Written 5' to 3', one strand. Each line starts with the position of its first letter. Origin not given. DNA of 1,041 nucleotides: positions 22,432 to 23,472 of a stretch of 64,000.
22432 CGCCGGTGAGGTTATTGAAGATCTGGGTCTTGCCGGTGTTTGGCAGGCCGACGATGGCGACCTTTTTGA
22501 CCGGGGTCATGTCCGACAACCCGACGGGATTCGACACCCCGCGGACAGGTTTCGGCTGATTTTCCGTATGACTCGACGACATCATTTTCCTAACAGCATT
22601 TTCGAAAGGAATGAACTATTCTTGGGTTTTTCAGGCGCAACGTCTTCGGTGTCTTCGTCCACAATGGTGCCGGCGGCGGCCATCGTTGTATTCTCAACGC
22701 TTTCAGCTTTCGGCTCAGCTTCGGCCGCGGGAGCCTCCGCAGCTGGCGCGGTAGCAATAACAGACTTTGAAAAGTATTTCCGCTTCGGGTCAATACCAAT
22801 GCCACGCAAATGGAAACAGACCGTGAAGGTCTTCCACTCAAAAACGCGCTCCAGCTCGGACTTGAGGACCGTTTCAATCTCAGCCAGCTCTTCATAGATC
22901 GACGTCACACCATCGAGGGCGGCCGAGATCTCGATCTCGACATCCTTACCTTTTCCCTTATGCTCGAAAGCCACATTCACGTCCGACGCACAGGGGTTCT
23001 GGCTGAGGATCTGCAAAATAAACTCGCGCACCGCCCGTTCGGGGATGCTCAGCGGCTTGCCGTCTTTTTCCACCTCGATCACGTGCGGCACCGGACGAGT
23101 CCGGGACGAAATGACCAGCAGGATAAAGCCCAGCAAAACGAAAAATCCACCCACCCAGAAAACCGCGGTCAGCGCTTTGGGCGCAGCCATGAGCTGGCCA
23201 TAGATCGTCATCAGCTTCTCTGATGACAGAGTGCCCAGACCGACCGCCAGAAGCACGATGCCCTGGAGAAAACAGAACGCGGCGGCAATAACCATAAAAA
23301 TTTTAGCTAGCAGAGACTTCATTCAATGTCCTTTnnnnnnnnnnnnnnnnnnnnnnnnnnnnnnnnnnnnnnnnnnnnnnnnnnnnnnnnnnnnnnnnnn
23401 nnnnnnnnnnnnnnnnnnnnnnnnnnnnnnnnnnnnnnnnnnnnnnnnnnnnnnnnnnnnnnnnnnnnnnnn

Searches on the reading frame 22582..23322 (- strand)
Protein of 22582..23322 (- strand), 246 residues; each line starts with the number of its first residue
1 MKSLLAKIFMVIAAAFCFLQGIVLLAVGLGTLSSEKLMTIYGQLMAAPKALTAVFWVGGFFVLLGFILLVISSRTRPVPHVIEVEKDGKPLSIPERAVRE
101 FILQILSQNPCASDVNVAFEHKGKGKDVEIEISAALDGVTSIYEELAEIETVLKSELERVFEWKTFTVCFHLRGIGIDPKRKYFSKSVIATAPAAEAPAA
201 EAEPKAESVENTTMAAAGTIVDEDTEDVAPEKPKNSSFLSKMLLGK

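Call 7: search_protein_families(library=ncbifam, proteins=[window:22582-23322:-], max_evalue=0.00001)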
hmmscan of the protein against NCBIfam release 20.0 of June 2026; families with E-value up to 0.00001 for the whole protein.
window:22582-23322:- (246 aa): 1 family
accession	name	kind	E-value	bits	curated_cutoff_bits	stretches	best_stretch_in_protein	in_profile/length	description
NF033218.1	anchor_AmaP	equivalog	9.9e-15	54.7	55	1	5-165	4-159/166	alkaline shock response membrane anchor protein AmaP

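Call 8: search_protein_families(library=pfam, proteins=[window:22582-23322:-], max_evalue=0.00001)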
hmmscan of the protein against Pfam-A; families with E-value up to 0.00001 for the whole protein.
window:22582-23322:- (246 aa): 0 families
